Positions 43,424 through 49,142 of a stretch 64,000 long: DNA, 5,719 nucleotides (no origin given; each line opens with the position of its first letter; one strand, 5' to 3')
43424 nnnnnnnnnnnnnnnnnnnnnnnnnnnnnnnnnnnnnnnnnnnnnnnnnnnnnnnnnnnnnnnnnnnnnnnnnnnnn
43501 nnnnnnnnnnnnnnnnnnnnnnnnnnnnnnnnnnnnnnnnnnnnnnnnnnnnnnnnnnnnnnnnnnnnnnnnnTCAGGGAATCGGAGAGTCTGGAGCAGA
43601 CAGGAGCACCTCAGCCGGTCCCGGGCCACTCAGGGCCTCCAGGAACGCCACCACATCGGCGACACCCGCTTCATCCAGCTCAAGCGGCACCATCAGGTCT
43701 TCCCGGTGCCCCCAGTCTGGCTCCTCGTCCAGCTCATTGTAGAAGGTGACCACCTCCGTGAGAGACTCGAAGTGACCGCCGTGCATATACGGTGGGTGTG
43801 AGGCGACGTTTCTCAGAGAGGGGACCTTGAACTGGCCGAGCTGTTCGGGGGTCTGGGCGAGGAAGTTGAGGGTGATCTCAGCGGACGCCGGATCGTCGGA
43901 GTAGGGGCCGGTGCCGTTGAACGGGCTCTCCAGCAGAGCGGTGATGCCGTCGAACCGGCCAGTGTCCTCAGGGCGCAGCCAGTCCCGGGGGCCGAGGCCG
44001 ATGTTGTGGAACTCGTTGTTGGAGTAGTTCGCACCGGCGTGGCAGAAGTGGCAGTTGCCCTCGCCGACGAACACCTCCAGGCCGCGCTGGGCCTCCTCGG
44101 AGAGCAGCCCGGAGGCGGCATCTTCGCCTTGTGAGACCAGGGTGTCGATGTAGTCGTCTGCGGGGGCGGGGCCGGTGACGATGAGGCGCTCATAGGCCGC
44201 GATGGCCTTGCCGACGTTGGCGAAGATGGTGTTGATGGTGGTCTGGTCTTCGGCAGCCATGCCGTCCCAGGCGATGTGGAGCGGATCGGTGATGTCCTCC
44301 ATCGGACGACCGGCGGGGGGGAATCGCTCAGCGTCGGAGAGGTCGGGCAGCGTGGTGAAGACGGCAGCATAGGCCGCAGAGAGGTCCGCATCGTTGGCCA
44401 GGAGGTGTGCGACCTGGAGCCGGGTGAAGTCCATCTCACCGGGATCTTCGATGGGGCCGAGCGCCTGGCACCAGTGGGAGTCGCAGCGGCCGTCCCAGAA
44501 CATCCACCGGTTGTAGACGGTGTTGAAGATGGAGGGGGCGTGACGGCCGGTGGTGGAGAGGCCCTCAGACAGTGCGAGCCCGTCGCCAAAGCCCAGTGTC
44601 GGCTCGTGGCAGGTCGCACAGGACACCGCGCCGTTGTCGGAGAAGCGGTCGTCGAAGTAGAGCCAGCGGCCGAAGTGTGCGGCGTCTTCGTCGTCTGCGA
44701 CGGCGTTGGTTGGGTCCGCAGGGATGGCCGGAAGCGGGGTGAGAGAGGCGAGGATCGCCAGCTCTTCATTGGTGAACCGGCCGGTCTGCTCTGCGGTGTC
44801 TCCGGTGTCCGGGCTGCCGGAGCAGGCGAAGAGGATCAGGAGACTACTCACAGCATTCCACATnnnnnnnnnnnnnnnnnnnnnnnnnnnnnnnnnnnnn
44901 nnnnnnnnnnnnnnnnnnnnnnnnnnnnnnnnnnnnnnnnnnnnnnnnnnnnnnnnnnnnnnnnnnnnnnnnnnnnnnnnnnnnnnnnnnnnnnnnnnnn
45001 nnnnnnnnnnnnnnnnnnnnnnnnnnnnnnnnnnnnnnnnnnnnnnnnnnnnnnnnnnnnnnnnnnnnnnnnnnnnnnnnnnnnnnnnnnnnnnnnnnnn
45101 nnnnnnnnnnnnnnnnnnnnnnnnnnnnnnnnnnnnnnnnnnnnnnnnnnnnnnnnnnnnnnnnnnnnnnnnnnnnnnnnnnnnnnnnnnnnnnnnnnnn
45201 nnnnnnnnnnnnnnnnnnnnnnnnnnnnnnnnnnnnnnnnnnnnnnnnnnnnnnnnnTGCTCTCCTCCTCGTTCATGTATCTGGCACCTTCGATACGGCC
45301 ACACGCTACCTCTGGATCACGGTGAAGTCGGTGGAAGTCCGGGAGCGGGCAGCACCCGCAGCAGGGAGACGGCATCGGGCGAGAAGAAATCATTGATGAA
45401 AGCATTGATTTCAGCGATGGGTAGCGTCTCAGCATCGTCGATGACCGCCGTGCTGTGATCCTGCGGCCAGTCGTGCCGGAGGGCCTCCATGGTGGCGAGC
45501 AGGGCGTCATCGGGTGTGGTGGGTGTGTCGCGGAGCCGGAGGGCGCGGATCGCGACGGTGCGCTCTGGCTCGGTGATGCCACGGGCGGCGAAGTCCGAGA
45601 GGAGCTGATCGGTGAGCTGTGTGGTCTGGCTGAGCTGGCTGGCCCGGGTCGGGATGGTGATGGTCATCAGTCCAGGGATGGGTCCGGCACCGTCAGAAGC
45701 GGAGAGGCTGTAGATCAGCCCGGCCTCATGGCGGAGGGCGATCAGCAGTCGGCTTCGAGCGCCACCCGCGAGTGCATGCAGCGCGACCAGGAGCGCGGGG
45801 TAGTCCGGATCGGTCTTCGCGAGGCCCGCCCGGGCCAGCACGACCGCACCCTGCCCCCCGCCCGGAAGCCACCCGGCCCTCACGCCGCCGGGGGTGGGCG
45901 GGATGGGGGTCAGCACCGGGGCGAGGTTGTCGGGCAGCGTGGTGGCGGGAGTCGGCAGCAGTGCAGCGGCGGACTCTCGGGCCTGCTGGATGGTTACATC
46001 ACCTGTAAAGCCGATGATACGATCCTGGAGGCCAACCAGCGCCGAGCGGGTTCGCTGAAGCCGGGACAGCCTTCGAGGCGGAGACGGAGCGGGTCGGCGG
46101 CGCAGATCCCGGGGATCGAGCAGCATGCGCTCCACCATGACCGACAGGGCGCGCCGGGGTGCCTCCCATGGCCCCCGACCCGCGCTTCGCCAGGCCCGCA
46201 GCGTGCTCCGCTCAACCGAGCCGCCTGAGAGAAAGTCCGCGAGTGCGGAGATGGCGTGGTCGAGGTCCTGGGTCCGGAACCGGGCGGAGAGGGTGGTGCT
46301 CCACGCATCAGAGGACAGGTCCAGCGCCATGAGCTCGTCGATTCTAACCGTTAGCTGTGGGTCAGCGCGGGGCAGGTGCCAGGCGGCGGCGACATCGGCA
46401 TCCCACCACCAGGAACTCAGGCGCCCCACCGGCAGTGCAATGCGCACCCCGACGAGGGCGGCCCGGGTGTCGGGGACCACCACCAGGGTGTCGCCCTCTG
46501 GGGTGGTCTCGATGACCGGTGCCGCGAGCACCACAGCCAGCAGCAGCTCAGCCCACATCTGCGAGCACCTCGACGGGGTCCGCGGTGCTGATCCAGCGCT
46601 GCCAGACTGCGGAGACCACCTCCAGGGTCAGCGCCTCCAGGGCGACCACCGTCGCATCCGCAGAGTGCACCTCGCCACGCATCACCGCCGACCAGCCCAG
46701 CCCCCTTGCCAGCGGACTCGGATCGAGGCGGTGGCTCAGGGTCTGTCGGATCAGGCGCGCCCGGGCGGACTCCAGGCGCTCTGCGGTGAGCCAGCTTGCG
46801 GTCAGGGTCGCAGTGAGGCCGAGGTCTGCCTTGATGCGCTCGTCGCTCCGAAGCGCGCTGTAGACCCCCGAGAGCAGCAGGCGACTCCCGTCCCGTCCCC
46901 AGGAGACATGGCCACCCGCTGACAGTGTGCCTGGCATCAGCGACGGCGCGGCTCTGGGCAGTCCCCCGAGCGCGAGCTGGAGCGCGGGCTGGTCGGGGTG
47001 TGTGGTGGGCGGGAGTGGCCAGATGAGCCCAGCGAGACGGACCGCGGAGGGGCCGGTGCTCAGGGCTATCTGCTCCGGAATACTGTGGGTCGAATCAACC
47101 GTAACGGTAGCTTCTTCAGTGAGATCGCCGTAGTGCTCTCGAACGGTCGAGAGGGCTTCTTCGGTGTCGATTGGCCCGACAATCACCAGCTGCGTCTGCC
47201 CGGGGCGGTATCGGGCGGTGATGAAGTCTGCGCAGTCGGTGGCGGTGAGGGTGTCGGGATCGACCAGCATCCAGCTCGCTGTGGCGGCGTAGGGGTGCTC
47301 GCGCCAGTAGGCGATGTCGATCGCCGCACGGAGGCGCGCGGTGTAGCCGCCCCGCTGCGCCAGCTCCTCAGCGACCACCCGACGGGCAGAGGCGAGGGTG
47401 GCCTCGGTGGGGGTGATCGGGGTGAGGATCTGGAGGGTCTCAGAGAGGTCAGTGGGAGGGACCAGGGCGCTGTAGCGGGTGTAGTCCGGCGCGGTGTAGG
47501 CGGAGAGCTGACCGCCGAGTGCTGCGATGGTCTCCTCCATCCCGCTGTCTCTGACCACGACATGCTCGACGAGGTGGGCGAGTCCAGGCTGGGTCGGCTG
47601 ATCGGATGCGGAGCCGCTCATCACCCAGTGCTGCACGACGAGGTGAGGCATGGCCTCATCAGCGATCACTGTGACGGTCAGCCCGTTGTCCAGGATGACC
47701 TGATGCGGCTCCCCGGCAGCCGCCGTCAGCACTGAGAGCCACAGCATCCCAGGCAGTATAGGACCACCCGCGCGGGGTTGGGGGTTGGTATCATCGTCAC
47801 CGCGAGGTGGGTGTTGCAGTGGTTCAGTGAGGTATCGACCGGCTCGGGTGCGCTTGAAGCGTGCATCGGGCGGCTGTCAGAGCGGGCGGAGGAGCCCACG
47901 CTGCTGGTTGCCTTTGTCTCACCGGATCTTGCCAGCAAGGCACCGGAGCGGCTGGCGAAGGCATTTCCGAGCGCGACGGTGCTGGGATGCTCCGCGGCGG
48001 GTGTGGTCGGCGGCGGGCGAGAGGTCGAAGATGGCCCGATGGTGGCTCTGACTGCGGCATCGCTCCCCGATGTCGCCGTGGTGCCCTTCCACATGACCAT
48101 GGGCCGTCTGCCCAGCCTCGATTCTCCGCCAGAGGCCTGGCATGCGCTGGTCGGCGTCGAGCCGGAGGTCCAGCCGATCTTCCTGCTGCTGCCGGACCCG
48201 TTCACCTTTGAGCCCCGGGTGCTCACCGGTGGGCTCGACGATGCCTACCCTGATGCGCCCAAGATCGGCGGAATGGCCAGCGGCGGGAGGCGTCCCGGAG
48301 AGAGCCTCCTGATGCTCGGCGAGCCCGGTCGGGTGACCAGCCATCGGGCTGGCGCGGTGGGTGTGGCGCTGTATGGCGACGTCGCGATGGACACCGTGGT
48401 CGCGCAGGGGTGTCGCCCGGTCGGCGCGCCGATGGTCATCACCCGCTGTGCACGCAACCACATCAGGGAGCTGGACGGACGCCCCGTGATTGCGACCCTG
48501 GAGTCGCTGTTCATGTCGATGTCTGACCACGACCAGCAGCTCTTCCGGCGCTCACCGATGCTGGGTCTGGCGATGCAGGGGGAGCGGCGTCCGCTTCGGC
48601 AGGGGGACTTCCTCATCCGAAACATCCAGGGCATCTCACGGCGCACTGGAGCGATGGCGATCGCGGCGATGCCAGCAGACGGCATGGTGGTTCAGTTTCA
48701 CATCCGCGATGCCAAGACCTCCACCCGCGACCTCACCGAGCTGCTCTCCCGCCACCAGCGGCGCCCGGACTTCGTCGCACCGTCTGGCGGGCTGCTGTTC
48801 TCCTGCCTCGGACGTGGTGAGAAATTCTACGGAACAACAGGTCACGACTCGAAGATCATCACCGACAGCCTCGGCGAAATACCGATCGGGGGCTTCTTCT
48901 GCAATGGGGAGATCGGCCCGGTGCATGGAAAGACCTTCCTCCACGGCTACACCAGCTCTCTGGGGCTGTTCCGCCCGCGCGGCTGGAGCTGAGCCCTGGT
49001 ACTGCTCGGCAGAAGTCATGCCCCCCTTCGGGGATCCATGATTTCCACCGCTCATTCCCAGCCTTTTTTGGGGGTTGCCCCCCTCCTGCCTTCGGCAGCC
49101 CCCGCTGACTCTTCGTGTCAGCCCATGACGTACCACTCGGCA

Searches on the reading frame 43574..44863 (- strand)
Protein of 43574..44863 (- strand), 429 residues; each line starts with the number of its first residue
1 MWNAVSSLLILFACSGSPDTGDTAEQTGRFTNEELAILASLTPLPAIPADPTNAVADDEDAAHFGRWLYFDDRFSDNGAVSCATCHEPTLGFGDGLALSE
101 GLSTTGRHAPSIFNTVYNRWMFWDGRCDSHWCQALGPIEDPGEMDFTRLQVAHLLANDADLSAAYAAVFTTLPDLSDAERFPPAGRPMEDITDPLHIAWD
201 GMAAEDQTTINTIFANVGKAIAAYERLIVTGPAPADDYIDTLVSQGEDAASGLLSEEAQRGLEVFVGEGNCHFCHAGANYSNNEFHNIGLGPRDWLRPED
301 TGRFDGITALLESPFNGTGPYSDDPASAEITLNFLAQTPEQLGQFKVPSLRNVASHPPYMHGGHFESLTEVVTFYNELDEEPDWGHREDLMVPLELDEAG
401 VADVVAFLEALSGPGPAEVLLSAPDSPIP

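Call 47: search_protein_families(library=pfam, proteins=[window:43574-44863:-], max_evalue=0.0001)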
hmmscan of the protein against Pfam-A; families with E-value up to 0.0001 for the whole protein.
window:43574-44863:- (429 aa): 1 family
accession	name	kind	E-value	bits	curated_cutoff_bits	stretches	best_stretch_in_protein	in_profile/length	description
PF03150.19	CCP_MauG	-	2.9e-35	122.5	25.6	1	61-240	3-145/149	Di-haem cytochrome c peroxidase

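Call 54: search_protein_families(library=ncbifam, proteins=[window:43574-44863:-], max_evalue=0.001)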
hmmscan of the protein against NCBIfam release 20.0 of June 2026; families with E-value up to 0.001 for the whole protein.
window:43574-44863:- (429 aa): 4 families
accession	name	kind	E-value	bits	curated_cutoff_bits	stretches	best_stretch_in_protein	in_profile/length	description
TIGR03791.1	TTQ_mauG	equivalog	7e-40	137.1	443.85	3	62-170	6-112/291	tryptophan tryptophylquinone biosynthesis enzyme MauG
TIGR04039.1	MXAN_0977_Heme2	hypoth_equivalog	1e-35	123.4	362.85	2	213-412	134-322/336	MbnH family di-heme enzyme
TIGR03981.2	SAM_quin_mod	hypoth_equivalog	6.4e-24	84.6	340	3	204-290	219-299/411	His-Xaa-Ser system-associated MauG-like protein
NF052341.1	hydrazine_gamma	equivalog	0.00074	18.6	625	0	249-410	188-338/339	hydrazine synthase subunit gamma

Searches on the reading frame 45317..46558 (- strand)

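Call 47: search_protein_families(library=pfam, proteins=[window:45317-46558:-], max_evalue=0.0001)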
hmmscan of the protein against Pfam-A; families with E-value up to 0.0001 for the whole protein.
window:45317-46558:- (413 aa): 1 family
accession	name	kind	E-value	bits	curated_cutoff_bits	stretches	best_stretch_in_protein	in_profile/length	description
PF05193.26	Peptidase_M16_C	-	3.8e-13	50.1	23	1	184-339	24-180/181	Peptidase M16 inactive domain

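Call 54: search_protein_families(library=ncbifam, proteins=[window:45317-46558:-], max_evalue=0.001)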
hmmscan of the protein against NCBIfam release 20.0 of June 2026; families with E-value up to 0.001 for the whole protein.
window:45317-46558:- (413 aa): 0 families

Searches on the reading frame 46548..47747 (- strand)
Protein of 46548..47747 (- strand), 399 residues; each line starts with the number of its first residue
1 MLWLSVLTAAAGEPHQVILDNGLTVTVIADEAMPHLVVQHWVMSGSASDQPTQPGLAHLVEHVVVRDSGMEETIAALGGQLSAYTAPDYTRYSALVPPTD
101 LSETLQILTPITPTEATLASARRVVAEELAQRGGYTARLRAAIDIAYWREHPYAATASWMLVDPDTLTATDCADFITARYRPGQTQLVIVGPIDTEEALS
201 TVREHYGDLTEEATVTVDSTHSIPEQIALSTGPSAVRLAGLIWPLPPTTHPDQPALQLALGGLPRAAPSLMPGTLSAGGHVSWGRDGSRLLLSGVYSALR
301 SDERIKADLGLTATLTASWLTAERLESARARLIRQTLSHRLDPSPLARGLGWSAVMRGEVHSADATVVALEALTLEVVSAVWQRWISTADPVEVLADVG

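Call 47: search_protein_families(library=pfam, proteins=[window:46548-47747:-], max_evalue=0.0001)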
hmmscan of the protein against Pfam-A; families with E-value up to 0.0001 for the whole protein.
window:46548-47747:- (399 aa): 2 families
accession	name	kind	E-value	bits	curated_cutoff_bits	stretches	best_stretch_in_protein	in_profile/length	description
PF00675.25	Peptidase_M16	-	1.2e-12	48.4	22.3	1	38-110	15-93/149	Insulinase (Peptidase family M16)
PF05193.26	Peptidase_M16_C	-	7.9e-09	36.1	23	1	167-259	2-100/181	Peptidase M16 inactive domain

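Call 54: search_protein_families(library=ncbifam, proteins=[window:46548-47747:-], max_evalue=0.001)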
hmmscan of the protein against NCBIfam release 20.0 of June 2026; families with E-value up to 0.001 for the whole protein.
window:46548-47747:- (399 aa): 2 families
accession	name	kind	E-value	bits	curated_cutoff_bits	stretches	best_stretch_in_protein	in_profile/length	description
TIGR02110.1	PQQ_syn_pqqF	equivalog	4.1e-06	25.8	320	1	15-206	1-206/697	pyrroloquinoline quinone biosynthesis protein PqqF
NF011681.0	PRK15101.1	equivalog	2.2e-05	22.7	765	1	17-93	47-130/961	pitrilysin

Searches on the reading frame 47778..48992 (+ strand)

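Call 47: search_protein_families(library=pfam, proteins=[window:47778-48992:+], max_evalue=0.0001)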
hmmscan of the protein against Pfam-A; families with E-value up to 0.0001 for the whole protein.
window:47778-48992:+ (404 aa): 2 families
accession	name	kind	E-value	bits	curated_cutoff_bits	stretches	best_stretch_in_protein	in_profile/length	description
PF08495.15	FIST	-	3e-33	115.7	23.2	1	42-235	2-189/189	FIST N domain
PF10442.14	FIST_C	-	2.4e-23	83.1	28.5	1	249-381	10-131/131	FIST C domain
